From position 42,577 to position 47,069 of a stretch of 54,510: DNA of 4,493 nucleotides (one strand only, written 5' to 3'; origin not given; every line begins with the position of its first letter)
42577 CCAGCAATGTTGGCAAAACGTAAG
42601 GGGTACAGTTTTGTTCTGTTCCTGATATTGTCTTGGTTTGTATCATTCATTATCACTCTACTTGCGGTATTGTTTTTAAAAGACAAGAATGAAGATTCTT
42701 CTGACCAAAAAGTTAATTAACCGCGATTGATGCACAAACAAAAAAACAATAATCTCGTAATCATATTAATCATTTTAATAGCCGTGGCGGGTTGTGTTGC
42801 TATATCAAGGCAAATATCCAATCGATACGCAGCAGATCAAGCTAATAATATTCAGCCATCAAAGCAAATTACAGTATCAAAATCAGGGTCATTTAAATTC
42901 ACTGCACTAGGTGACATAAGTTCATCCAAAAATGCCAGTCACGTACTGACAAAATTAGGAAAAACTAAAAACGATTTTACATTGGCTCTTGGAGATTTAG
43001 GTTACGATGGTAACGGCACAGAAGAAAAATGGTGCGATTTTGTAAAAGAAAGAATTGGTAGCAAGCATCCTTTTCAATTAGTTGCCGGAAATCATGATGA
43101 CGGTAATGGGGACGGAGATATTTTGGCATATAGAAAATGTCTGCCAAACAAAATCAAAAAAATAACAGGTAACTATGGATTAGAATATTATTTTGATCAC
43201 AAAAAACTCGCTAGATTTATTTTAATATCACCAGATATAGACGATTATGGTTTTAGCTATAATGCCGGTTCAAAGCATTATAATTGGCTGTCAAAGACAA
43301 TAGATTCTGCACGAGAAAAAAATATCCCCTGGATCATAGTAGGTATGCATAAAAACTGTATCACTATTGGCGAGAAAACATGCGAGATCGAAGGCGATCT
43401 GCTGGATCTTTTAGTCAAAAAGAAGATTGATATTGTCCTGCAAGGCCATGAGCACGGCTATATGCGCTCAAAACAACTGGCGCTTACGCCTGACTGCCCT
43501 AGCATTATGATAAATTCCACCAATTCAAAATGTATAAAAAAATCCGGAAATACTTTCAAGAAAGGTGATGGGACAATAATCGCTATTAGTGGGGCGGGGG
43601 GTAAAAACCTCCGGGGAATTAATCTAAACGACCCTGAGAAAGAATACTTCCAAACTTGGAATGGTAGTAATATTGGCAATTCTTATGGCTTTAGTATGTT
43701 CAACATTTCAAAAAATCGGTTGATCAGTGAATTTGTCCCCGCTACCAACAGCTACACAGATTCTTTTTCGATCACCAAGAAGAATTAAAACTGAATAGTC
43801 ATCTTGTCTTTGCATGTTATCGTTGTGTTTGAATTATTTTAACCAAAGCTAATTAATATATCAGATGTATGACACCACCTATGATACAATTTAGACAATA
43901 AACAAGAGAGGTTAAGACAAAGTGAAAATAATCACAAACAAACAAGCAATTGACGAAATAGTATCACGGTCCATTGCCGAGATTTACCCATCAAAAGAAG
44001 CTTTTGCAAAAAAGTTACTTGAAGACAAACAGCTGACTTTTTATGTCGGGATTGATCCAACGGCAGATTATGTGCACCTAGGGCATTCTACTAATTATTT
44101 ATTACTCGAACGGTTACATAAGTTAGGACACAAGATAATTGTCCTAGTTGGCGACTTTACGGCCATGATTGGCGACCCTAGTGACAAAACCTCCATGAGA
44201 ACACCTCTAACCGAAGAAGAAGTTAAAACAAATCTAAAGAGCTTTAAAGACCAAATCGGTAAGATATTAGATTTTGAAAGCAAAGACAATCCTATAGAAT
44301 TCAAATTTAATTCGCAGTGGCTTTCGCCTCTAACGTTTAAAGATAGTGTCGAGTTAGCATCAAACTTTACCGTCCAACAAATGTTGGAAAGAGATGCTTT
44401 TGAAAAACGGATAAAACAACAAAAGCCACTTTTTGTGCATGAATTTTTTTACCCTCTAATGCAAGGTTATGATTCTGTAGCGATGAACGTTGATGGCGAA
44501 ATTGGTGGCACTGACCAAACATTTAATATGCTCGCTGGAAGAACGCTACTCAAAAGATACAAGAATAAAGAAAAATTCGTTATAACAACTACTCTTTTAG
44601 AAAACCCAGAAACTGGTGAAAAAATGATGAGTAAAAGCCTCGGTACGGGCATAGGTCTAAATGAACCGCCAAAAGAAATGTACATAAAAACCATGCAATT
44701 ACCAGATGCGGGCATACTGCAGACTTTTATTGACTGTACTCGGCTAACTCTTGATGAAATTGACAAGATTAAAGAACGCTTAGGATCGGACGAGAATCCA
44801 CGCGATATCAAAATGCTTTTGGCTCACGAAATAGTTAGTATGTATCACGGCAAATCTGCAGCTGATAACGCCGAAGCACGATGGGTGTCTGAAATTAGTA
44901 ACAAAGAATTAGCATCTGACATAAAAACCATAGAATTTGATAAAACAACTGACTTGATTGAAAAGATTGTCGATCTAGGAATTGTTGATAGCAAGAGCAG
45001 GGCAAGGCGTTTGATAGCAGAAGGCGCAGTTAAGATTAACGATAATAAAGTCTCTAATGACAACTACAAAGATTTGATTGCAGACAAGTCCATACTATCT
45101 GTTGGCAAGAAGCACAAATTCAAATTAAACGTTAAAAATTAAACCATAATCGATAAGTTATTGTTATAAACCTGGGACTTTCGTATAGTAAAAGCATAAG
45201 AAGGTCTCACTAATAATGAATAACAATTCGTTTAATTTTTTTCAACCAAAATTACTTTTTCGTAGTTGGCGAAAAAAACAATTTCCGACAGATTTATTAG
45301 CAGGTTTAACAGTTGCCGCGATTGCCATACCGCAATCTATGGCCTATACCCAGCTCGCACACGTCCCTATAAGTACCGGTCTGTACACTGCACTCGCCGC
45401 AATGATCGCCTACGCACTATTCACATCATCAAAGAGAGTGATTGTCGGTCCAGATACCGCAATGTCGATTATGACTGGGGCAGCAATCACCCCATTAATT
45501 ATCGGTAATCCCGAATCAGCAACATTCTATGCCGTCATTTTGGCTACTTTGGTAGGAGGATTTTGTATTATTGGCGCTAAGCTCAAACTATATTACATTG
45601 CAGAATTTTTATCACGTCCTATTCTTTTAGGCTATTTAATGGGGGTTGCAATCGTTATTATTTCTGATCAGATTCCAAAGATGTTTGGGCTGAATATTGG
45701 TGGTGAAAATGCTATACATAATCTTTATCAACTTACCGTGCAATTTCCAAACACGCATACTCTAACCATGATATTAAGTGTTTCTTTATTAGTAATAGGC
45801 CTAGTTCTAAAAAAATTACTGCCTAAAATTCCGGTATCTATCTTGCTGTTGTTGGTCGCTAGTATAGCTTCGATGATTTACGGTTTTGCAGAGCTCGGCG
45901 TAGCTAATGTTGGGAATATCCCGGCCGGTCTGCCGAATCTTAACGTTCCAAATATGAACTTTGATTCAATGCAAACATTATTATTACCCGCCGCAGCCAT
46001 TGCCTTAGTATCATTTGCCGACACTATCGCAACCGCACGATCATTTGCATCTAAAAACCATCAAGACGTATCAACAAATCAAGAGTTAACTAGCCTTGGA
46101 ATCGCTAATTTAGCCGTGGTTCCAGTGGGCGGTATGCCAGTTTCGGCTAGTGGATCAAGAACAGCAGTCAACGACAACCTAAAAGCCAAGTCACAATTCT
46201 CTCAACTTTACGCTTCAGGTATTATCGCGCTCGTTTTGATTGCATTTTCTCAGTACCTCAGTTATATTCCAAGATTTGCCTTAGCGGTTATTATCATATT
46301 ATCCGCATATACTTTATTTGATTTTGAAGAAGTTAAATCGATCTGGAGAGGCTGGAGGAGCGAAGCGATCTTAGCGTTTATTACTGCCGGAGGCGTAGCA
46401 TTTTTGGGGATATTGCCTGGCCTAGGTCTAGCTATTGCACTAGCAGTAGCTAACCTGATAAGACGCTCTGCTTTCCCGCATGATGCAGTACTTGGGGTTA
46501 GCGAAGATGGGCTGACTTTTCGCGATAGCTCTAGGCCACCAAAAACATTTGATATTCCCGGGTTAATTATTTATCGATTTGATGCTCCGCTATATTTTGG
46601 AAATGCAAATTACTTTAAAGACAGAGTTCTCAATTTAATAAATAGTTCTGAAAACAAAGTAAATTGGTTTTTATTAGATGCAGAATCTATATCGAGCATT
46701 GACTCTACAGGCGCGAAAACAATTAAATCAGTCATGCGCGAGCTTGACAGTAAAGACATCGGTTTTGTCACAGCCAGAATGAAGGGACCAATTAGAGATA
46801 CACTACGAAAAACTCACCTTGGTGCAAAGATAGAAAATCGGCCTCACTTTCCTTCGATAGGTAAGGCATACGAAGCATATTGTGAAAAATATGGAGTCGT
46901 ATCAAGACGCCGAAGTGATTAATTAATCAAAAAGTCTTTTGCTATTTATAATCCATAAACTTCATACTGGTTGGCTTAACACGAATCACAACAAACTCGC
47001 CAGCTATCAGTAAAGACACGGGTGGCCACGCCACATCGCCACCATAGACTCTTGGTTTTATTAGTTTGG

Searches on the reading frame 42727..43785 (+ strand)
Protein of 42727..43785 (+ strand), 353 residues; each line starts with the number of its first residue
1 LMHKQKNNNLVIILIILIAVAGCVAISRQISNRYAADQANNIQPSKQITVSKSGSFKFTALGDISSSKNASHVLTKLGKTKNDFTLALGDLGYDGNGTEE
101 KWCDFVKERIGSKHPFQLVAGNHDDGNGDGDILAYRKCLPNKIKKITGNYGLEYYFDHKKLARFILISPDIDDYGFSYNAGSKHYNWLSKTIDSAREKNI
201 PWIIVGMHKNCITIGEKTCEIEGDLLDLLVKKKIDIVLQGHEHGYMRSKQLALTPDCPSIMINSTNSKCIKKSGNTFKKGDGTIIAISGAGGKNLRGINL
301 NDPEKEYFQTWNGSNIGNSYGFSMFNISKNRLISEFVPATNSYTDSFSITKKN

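Call 67: search_protein_families(library=pfam, proteins=[window:42727-43785:+], max_evalue=0.001)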
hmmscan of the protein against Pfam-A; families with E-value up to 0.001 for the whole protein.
window:42727-43785:+ (353 aa): 1 family
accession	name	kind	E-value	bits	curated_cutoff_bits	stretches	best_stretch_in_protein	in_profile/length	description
PF00149.33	Metallophos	-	3.1e-14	54.3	21.5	1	57-245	2-191/191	Calcineurin-like phosphoesterase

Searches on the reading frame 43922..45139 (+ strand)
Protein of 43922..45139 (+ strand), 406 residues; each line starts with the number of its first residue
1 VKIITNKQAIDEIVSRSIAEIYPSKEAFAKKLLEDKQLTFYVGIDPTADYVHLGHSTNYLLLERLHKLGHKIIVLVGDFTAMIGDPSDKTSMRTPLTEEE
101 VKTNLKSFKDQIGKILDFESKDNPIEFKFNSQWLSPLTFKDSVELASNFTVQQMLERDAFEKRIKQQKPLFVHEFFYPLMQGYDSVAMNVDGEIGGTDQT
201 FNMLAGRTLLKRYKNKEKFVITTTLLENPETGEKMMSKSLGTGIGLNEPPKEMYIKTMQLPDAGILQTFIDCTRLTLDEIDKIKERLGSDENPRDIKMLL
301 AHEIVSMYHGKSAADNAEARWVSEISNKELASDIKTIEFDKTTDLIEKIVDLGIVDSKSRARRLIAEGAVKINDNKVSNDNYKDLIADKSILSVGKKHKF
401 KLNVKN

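Call 67: search_protein_families(library=pfam, proteins=[window:43922-45139:+], max_evalue=0.001)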
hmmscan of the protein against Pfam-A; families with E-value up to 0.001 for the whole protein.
window:43922-45139:+ (406 aa): 3 families
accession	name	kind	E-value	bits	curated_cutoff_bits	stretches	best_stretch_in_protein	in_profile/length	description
PF00579.31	tRNA-synt_1b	-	1.8e-65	221.6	21.1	1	36-321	4-287/292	tRNA synthetases class I (W and Y)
PF22421.1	SYY_C-terminal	-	4e-09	36.7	27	1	329-383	4-59/83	Tyrosine--tRNA ligase SYY-like C-terminal domain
PF01479.30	S4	-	1e-05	25.6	22.8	1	349-382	6-40/48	S4 domain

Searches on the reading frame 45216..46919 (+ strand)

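Call 67: search_protein_families(library=pfam, proteins=[window:45216-46919:+], max_evalue=0.001)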
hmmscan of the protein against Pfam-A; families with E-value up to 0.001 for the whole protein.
window:45216-46919:+ (568 aa): 3 families
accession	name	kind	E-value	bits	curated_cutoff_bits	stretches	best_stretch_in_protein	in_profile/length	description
PF00916.26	Sulfate_transp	-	1.2e-84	284.7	23.2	1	24-390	2-380/380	Sulfate permease family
PF01740.26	STAS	-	9.1e-16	58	22.6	1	447-551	7-106/106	STAS domain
PF16983.11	MFS_MOT1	-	0.00024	21.8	30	1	268-367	25-111/111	Molybdate transporter of MFS superfamily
